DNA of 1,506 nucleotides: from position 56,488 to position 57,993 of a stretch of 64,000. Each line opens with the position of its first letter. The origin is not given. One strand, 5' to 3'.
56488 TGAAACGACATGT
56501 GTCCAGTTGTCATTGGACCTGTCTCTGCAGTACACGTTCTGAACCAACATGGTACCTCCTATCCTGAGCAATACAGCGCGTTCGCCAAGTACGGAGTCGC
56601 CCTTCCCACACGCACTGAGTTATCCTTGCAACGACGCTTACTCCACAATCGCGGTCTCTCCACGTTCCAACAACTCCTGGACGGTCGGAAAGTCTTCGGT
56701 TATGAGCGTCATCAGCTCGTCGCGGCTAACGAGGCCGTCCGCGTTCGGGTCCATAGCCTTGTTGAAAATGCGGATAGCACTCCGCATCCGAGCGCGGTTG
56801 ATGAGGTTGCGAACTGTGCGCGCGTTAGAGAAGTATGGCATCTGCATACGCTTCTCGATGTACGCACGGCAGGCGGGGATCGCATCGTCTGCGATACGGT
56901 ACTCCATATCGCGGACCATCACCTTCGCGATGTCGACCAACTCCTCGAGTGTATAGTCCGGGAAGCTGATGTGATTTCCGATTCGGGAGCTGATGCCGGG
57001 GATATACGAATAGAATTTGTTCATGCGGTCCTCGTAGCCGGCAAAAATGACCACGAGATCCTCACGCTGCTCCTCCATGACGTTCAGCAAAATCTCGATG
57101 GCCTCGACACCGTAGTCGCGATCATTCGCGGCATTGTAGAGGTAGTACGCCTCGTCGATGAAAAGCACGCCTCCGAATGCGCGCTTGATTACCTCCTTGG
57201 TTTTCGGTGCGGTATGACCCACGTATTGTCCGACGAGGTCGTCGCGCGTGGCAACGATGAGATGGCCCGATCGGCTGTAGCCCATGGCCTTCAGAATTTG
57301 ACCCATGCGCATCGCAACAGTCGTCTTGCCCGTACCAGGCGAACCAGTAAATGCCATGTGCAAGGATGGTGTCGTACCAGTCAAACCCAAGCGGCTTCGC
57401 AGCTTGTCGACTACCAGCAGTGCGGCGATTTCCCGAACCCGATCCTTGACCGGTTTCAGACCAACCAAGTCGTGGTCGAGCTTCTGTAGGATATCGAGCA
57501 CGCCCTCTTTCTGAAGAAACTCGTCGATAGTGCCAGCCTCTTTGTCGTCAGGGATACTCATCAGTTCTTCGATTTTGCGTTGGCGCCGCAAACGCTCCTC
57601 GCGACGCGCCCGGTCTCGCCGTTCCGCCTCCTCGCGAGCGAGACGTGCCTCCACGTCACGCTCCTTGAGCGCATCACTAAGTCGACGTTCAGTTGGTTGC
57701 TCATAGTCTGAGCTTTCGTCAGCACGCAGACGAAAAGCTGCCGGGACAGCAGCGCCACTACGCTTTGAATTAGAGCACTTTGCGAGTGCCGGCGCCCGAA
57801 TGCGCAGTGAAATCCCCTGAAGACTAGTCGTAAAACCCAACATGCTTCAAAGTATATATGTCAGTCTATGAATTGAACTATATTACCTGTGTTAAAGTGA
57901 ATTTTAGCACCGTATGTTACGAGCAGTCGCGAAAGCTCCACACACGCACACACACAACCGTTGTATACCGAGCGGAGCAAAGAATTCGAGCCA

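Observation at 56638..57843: Nuclear CbbX (red-type Rubisco activase) gene with a presequence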

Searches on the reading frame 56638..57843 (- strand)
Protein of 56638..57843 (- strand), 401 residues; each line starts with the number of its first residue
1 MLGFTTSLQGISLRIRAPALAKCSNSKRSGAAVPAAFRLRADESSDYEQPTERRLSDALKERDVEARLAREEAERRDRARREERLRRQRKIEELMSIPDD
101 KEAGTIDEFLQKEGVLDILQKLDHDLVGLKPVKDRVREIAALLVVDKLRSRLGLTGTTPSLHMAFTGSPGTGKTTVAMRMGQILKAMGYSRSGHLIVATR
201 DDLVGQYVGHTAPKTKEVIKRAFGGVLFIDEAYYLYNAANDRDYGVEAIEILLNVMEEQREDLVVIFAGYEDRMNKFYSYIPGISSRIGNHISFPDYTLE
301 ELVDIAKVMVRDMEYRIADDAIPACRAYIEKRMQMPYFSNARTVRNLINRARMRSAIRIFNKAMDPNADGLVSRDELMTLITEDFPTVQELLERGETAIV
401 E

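Call 3: search_protein_families(library=pfam, proteins=[window:56638-57843:-], max_evalue=0.01)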
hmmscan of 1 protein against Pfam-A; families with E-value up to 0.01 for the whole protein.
window:56638-57843:- (401 aa): 8 families
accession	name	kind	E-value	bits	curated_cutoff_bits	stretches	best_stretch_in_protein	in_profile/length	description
PF17866.7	AAA_lid_6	-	7.9e-15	55.1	24.3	1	319-385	1-60/60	AAA lid domain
PF00004.35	AAA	-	5.8e-14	53.1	21.2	1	163-294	1-129/131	ATPase family associated with various cellular activities (AAA)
PF01078.27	Mg_chelatase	-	0.00014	21.8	20.3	0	162-188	24-50/207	Magnesium chelatase, subunit ChlI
PF13401.12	AAA_22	-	0.00017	22.3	27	0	162-184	7-29/130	AAA domain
PF13245.12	AAA_19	-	0.0012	19.5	25.1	1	159-192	10-43/134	AAA domain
PF07728.20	AAA_5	-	0.0015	18.9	22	1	165-232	4-75/139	AAA domain (dynein-related subfamily)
PF03266.21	NTPase_1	-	0.002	18.5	23.9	1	163-200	2-39/168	NTPase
PF05496.18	RuvB_N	-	0.0031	17.7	27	0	162-263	35-115/159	Holliday junction DNA helicase RuvB P-loop domain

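Call 4: search_protein_families(library=ncbifam, proteins=[window:56638-57843:-], max_evalue=0.01)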
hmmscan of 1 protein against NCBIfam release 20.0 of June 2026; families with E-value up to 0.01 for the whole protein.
window:56638-57843:- (401 aa): 11 families
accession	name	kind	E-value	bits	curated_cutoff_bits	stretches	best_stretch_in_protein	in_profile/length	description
TIGR02880.1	cbbX_cfxQ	equivalog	3.8e-126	420.2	459.25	1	108-384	6-277/284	CbbX protein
TIGR02881.1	spore_V_K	equivalog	2.1e-79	266.3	422.95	1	124-384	6-260/261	stage V sporulation protein K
TIGR03922.1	T7SS_EccA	equivalog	6.9e-55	186.6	466.65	1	125-387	277-550/557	type VII secretion AAA-ATPase EccA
NF042959.1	IteA_antiphage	equivalog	3e-05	23.4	510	1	63-243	36-204/367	anti-phage ATPase IteA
TIGR01243.1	CDC48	subfamily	0.00022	19.7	802.65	1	124-275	178-325/733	CDC48 family AAA ATPase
TIGR02928.1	TIGR02928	subfamily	0.00027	19.9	181.3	0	154-194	35-74/366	orc1/cdc6 family replication initiation protein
TIGR00763.1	lon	equivalog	0.00043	18.9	608.05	1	115-184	317-377/795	endopeptidase La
NF000868.0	PRK00080.1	equivalog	0.00056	18.9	282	1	162-265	53-135/330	Holliday junction branch migration DNA helicase RuvB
NF010248.0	PRK13695.1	equivalog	0.00076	19.2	156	1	162-210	5-51/180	NTPase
TIGR01242.2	TIGR01242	subfamily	0.0015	17.5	500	1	126-232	116-216/362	proteasome-activating nucleotidase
NF003069.1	PRK03992.1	subfamily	0.0033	16.6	500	1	128-231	135-232/379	proteasome-activating nucleotidase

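Call 5: search_solved_structures(query=window:56638-57843:-, show_alignments=2)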
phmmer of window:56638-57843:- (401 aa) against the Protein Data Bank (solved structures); distinct sequences matched with E-value up to 0.001: 51.
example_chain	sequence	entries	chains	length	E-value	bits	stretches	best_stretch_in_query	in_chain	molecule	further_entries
3zuh_A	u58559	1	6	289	1.8e-101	343.1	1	112-366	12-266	PROTEIN CBBX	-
3syk_A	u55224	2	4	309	2e-101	343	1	112-366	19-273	Protein CbbX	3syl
9lur_A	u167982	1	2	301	1.4e-37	132.9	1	121-332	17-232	ESX-1 secretion system protein EccA1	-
5vc7_A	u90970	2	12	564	6.4e-08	35.3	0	124-274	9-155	VCP-like ATPase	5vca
5g4g_A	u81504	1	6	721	3.7e-07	32.8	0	115-274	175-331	VCP-LIKE ATPASE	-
5g4f_A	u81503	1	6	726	3.8e-07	32.8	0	115-274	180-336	VCP-LIKE ATPASE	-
8rs9_A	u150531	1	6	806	1.8e-05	27.2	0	112-238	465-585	Transitional endoplasmic reticulum ATPase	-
7rlf_A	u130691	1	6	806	1.8e-05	27.2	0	112-238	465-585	Transitional endoplasmic reticulum ATPase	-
7rld_A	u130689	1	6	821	2e-05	27.1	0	112-238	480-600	Transitional endoplasmic reticulum ATPase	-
8r0e_A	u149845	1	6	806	2.5e-05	26.8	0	112-238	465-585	Transitional endoplasmic reticulum ATPase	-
7wub_D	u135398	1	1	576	3.9e-05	26.1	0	112-238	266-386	Transitional endoplasmic reticulum ATPase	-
7wub_C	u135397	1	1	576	4e-05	26.1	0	112-238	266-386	Transitional endoplasmic reticulum ATPase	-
8pqx_A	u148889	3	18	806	4.6e-05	25.9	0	112-238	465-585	Transitional endoplasmic reticulum ATPase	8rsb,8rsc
7rlj_A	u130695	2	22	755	5.2e-05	25.8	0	112-238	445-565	Transitional endoplasmic reticulum ATPase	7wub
8yka_A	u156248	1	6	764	5.3e-05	25.7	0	112-238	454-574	Transitional endoplasmic reticulum ATPase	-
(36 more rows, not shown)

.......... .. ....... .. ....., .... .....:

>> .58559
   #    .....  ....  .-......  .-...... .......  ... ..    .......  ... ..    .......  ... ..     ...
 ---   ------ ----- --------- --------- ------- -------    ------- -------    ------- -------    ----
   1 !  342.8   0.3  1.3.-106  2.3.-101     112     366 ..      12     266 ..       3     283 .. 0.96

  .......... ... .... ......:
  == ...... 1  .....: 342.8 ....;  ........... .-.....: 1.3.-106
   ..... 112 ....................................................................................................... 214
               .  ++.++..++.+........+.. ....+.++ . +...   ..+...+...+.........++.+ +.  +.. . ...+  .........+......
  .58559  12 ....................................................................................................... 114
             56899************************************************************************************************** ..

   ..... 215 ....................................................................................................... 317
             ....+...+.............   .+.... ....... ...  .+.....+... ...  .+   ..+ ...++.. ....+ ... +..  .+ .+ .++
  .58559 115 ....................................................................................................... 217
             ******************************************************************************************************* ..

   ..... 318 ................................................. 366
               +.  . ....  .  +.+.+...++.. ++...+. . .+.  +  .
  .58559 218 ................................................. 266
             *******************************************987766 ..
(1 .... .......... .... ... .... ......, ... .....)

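Call 6: find_homologous_proteins(query=window:56638-57843:-)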
Query window:56638-57843:- (401 aa): 8000 proteins with E <= 0.001 among 8000 candidates; the best 120 are listed.
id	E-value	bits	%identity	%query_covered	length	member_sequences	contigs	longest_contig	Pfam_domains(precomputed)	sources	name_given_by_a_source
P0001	3.4e-256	867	100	100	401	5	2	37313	PF17866.9,PF00004.36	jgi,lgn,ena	-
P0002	3.0e-230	782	89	100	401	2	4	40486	PF17866.9,PF00004.36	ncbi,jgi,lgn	jgi:probable Rubsico expression protein CbbX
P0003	3.2e-197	673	100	77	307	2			PF17866.9,PF00004.36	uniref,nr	uniref:Ribulose bisphosphate carboxylase/oxygenase activase, chloroplastic n=2 Tax=Cyanidioschyzon m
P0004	1.3e-174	599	71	100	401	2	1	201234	PF17866.9,PF00004.36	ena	-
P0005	1.8e-160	552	68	90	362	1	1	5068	PF17866.9,PF00004.36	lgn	-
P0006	4.0e-160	551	86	74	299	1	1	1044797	PF00004.36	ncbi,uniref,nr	ncbi:hypothetical protein F1559_001606 [Cyanidiococcus yangmingshanensis]|uniref:ATPase AAA-type cor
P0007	3.1e-159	548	68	95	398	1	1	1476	PF17866.9,PF00004.36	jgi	-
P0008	4.1e-159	548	69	91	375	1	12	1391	PF17866.9,PF00004.36,PF13401.13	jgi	jgi:probable Rubsico expression protein CbbX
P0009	4.1e-159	548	69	91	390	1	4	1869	PF17866.9,PF00004.36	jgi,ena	jgi:probable Rubsico expression protein CbbX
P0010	4.8e-159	547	70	91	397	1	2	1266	PF17866.9,PF00004.36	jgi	-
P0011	4.9e-159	547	67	94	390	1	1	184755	PF17866.9,PF00004.36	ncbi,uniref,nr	ncbi:cbbx (nucleomorph) [Hemiselmis andersenii]|uniref:Cbbx n=2 Tax=Hemiselmis andersenii TaxID=4649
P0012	4.9e-159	547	72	87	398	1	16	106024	PF17866.9,PF00004.36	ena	-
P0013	6.8e-159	547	64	100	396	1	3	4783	PF17866.9,PF00004.36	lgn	-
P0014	6.9e-159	547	69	91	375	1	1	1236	PF17866.9,PF00004.36,PF13401.13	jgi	jgi:probable Rubsico expression protein CbbX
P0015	7.1e-159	547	71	90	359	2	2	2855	PF17866.9,PF00004.36,PF13401.13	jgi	-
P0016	1.2e-158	546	70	91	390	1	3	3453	PF17866.9,PF00004.36,PF13401.13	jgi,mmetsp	mmetsp:Transcript_27887/g.70276 ORF Transcript_27887/g.70276 Transcript_27887/m.70276 type:complete 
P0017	1.3e-158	546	72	87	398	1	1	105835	PF17866.9,PF00004.36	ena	-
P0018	1.3e-158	546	67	94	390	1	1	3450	PF17866.9,PF00004.36,PF13401.13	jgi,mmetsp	mmetsp:Transcript_5505/g.14100 ORF Transcript_5505/g.14100 Transcript_5505/m.14100 type:complete len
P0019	1.4e-158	546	72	87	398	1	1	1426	PF17866.9,PF00004.36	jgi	-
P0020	2.0e-158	545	66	98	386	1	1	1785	PF17866.9,PF00004.36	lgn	-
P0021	2.0e-158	545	68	94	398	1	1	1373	PF17866.9,PF00004.36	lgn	-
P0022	2.5e-158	545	70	91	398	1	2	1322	PF17866.9,PF00004.36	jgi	-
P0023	2.8e-158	545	68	94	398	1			PF17866.9,PF00004.36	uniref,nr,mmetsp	uniref:AAA+ ATPase domain-containing protein n=2 Tax=Cryptomonas curvata TaxID=233186 RepID=A0A7S0MH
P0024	2.8e-158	545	69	89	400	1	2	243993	PF17866.9,PF00004.36,PF13401.13,PF07728.21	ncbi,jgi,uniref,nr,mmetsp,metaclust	ncbi:CbbX protein (nucleomorph) [Chroomonas mesostigmatica CCMP1168]|uniref:CbbX protein n=1 Tax=Chr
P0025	3.8e-158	544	68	94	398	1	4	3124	PF17866.9,PF00004.36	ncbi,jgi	jgi:probable Rubsico expression protein CbbX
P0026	5.6e-158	544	63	100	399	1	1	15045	PF17866.9,PF00004.36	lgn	-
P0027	7.2e-158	544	67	94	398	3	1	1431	PF17866.9,PF00004.36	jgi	jgi:probable Rubsico expression protein CbbX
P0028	9.1e-158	543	69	91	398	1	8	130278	PF17866.9,PF00004.36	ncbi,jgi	jgi:probable Rubsico expression protein CbbX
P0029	1.8e-157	542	69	91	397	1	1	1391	PF17866.9,PF00004.36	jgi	jgi:probable Rubsico expression protein CbbX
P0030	1.9e-157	542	69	91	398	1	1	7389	PF17866.9,PF00004.36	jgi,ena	jgi:probable Rubsico expression protein CbbX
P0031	1.9e-157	542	69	91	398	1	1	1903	PF17866.9,PF00004.36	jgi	jgi:probable Rubsico expression protein CbbX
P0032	2.4e-157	542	67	95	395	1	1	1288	PF17866.9,PF00004.36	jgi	-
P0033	2.4e-157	542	72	87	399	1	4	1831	PF17866.9,PF00004.36,PF13401.13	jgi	-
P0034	3.2e-157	541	72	87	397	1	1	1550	PF17866.9,PF00004.36,PF13401.13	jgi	-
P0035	4.3e-157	541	63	99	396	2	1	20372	PF17866.9,PF00004.36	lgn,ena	-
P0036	5.1e-157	541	69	91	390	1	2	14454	PF17866.9,PF00004.36,PF13401.13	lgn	-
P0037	5.2e-157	541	69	88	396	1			PF17866.9,PF00004.36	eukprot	eukprot:Plantae.Rhodophyta-Hildenbrandia_rubra.ctg555.p1 GENE.Plantae.Rhodophyta-Hildenbrandia_rubra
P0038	5.3e-157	541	71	87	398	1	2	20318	PF17866.9,PF00004.36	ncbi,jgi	jgi:probable Rubsico expression protein CbbX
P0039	7.1e-157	540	64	97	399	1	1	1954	PF17866.9,PF00004.36,PF13401.13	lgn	-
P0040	1.3e-156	539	71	87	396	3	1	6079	PF17866.9,PF00004.36,PF13401.13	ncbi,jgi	jgi:probable Rubsico expression protein CbbX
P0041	1.3e-156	539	71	87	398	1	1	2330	PF17866.9,PF00004.36,PF13401.13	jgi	-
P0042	2.0e-156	539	71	87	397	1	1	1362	PF17866.9,PF00004.36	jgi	-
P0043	2.7e-156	538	71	87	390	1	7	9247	PF17866.9,PF00004.36,PF13401.13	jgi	jgi:probable Rubsico expression protein CbbX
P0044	3.0e-156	538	69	91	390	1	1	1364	PF17866.9,PF00004.36,PF13401.13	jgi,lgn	-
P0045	3.4e-156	538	71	87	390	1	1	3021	PF17866.9,PF00004.36,PF13401.13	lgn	-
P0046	3.5e-156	538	63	99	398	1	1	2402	PF17866.9,PF00004.36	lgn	-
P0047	4.7e-156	538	71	87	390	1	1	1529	PF17866.9,PF00004.36,PF13401.13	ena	-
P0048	5.1e-156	537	67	92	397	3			PF17866.9,PF00004.36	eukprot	eukprot:GFKZ01015079.1.p1 GENE.GFKZ01015079.1~~GFKZ01015079.1.p1 ORF type:complete len:398 (-),score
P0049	5.2e-156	537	69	88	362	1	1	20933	PF17866.9,PF00004.36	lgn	-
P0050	5.3e-156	537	63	100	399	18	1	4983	PF17866.9,PF00004.36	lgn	-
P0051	6.8e-156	537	71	87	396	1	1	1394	PF17866.9,PF00004.36,PF13401.13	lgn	-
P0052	1.6e-155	536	71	87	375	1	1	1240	PF17866.9,PF00004.36,PF13401.13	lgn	-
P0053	1.7e-155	536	65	96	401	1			PF17866.9,PF00004.36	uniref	uniref:AAA+ ATPase domain-containing protein n=1 Tax=Erythrolobus australicus TaxID=1077150 RepID=A0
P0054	1.8e-155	536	67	90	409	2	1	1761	PF17866.9,PF00004.36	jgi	-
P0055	2.0e-155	536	67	90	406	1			PF17866.9,PF00004.36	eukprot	eukprot:CAMPEP_0184679036 /NCGR_PEP_ID=MMETSP0312-20130426/1853_1 /TAXON_ID=31354 /ORGANISM="Compsop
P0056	2.2e-155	535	65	93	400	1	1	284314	PF17866.9,PF00004.36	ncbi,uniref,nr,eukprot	ncbi:Protein cbbX-like [Gracilariopsis chorda]|uniref:Protein cbbX-like n=1 Tax=Gracilariopsis chord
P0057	2.5e-155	535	67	92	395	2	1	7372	PF17866.9,PF00004.36,PF13401.13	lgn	-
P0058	3.8e-155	535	64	98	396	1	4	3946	PF17866.9,PF00004.36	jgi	-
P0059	6.1e-155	534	70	88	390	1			PF17866.9,PF00004.36,PF13401.13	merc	-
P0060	9.6e-155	533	70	87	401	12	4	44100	PF17866.9,PF00004.36,PF13401.13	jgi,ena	-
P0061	1.0e-154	533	62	99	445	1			PF17866.9,PF00004.36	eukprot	eukprot:jgi/Galph1/4485/GphlegSOOS_G3188.1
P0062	1.1e-154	533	70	87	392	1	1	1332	PF17866.9,PF00004.36,PF13401.13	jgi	jgi:probable Rubsico expression protein CbbX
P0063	1.1e-154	533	69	87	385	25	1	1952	PF17866.9,PF00004.36,PF13401.13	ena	-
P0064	1.2e-154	533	62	100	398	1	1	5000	PF17866.9,PF00004.36,PF13401.13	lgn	-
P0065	1.3e-154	533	70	87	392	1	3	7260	PF17866.9,PF00004.36,PF13401.13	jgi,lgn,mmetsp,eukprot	mmetsp:Transcript_43478/g.103358 ORF Transcript_43478/g.103358 Transcript_43478/m.103358 type:comple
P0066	1.6e-154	533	70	87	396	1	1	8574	PF17866.9,PF00004.36,PF13401.13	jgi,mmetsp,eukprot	mmetsp:Transcript_55916/g.114280 ORF Transcript_55916/g.114280 Transcript_55916/m.114280 type:comple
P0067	1.6e-154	532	67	91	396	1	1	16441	PF17866.9,PF00004.36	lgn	-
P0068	1.7e-154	532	70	87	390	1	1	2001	PF17866.9,PF00004.36,PF13401.13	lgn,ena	-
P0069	1.9e-154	532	70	87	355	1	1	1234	PF17866.9,PF00004.36,PF13401.13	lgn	-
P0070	1.9e-154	532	70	87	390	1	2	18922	PF17866.9,PF00004.36,PF13401.13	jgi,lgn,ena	jgi:probable Rubsico expression protein CbbX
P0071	2.0e-154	532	66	96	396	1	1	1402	PF17866.9,PF00004.36,PF13401.13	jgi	-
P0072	2.0e-154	532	65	97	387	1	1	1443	PF17866.9,PF00004.36,PF13401.13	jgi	-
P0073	2.0e-154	532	65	97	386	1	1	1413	PF17866.9,PF00004.36,PF13401.13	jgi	-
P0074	2.3e-154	532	64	100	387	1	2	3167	PF17866.9,PF00004.36,PF13401.13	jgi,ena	jgi:probable Rubsico expression protein CbbX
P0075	2.3e-154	532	67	89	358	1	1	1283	PF17866.9,PF00004.36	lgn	-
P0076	2.3e-154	532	66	96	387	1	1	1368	PF17866.9,PF00004.36,PF13401.13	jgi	-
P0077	2.5e-154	532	70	87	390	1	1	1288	PF17866.9,PF00004.36,PF13401.13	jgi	jgi:probable Rubsico expression protein CbbX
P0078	2.7e-154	532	64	100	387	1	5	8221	PF17866.9,PF00004.36,PF13401.13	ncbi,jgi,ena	jgi:probable Rubsico expression protein CbbX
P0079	2.8e-154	532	65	96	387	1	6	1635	PF17866.9,PF00004.36,PF13401.13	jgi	jgi:probable Rubsico expression protein CbbX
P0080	2.8e-154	532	64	100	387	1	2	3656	PF17866.9,PF00004.36,PF13401.13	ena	-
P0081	2.8e-154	532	67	90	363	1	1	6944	PF17866.9,PF00004.36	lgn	-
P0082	3.0e-154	532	70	87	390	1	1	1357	PF17866.9,PF00004.36,PF13401.13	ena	-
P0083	3.2e-154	532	64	100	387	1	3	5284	PF17866.9,PF00004.36,PF13401.13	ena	-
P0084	3.5e-154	531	70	87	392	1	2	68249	PF17866.9,PF00004.36,PF13401.13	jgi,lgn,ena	jgi:probable Rubsico expression protein CbbX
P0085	3.6e-154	531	70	87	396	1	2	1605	PF17866.9,PF00004.36,PF13401.13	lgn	-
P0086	3.6e-154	531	71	87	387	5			PF17866.9,PF00004.36,PF13401.13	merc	-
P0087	4.0e-154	531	70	87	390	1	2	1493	PF17866.9,PF00004.36,PF13401.13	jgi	jgi:probable Rubsico expression protein CbbX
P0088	4.1e-154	531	70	87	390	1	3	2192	PF17866.9,PF00004.36,PF13401.13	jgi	jgi:probable Rubsico expression protein CbbX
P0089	4.9e-154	531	64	100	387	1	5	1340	PF17866.9,PF00004.36,PF13401.13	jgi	-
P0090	5.3e-154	531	67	91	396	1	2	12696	PF17866.9,PF00004.36,PF13401.13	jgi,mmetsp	mmetsp:Transcript_48814/g.97728 ORF Transcript_48814/g.97728 Transcript_48814/m.97728 type:complete 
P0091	5.9e-154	531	69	87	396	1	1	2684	PF17866.9,PF00004.36,PF13401.13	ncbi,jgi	jgi:probable Rubsico expression protein CbbX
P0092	6.2e-154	531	64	97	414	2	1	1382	PF17866.9,PF00004.36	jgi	jgi:probable Rubsico expression protein CbbX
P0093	8.3e-154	530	64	98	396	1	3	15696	PF17866.9,PF00004.36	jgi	-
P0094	8.3e-154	530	69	87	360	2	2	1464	PF17866.9,PF00004.36,PF13401.13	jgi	-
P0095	9.0e-154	530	62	99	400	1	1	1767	PF17866.9,PF00004.36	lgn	-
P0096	9.1e-154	530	68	89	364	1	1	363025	PF17866.9,PF00004.36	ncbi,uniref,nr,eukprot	ncbi:Protein cbbX homolog, chloroplastic [Chondrus crispus]|uniref:Protein cbbX homolog, chloroplast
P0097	9.6e-154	530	66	90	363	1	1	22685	PF17866.9,PF00004.36,PF13401.13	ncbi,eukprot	ncbi:unnamed protein product [Agarophyton chilense]|eukprot:gb/GEZJ01001553.1/.p1 GENE.gb/GEZJ010015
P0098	9.6e-154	530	70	87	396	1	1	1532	PF17866.9,PF00004.36,PF13401.13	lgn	-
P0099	1.3e-153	530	70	87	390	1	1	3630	PF17866.9,PF00004.36,PF13401.13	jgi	-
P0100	1.4e-153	529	69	88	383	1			PF17866.9,PF00004.36,PF13401.13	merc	-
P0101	1.5e-153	529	63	100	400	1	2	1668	PF17866.9,PF00004.36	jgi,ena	jgi:probable Rubsico expression protein CbbX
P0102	1.8e-153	529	66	90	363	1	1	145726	PF17866.9,PF00004.36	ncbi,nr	ncbi:Protein cbbX [Gracilaria domingensis]|nr:Protein cbbX [Gracilaria domingensis]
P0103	2.0e-153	529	65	88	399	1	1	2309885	PF17866.9,PF00004.36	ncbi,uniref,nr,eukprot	ncbi:Protein cbbX-like, chloroplastic [Porphyridium purpureum]|uniref:Protein cbbX-like, chloroplast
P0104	2.3e-153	529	68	89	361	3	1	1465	PF17866.9,PF00004.36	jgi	-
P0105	2.6e-153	529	63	97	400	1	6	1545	PF17866.9,PF00004.36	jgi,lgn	-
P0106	2.7e-153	529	65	92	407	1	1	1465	PF17866.9,PF00004.36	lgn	-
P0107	3.0e-153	528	63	97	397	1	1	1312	PF17866.9,PF00004.36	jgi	-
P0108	3.0e-153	528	66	89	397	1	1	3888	PF17866.9,PF00004.36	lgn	-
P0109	3.1e-153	528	69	88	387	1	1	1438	PF17866.9,PF00004.36,PF13401.13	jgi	-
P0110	3.1e-153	528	63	97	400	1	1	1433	PF17866.9,PF00004.36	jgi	-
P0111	3.1e-153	528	69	88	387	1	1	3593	PF17866.9,PF00004.36,PF13401.13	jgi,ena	-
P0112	3.3e-153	528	63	100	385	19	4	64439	PF17866.9,PF00004.36,PF13401.13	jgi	jgi:probable Rubsico expression protein CbbX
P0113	4.2e-153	528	63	100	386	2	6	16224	PF17866.9,PF00004.36,PF13401.13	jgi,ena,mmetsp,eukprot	jgi:probable Rubsico expression protein CbbX|mmetsp:Transcript_2921/g.4141 ORF Transcript_2921/g.414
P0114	4.3e-153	528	66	88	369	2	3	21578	PF17866.9,PF00004.36,PF13401.13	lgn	-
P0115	5.0e-153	528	63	100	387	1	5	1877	PF17866.9,PF00004.36,PF13401.13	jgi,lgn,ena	-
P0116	7.8e-153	527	69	87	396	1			PF17866.9,PF00004.36,PF13401.13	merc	-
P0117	7.9e-153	527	68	87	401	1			PF17866.9,PF00004.36,PF13401.13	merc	-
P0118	8.8e-153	527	70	86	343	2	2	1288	PF17866.9,PF00004.36,PF13401.13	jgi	jgi:probable Rubsico expression protein CbbX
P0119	9.0e-153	527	69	88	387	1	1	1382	PF17866.9,PF00004.36,PF13401.13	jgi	-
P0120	9.1e-153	527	69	88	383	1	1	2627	PF17866.9,PF00004.36,PF13401.13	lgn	-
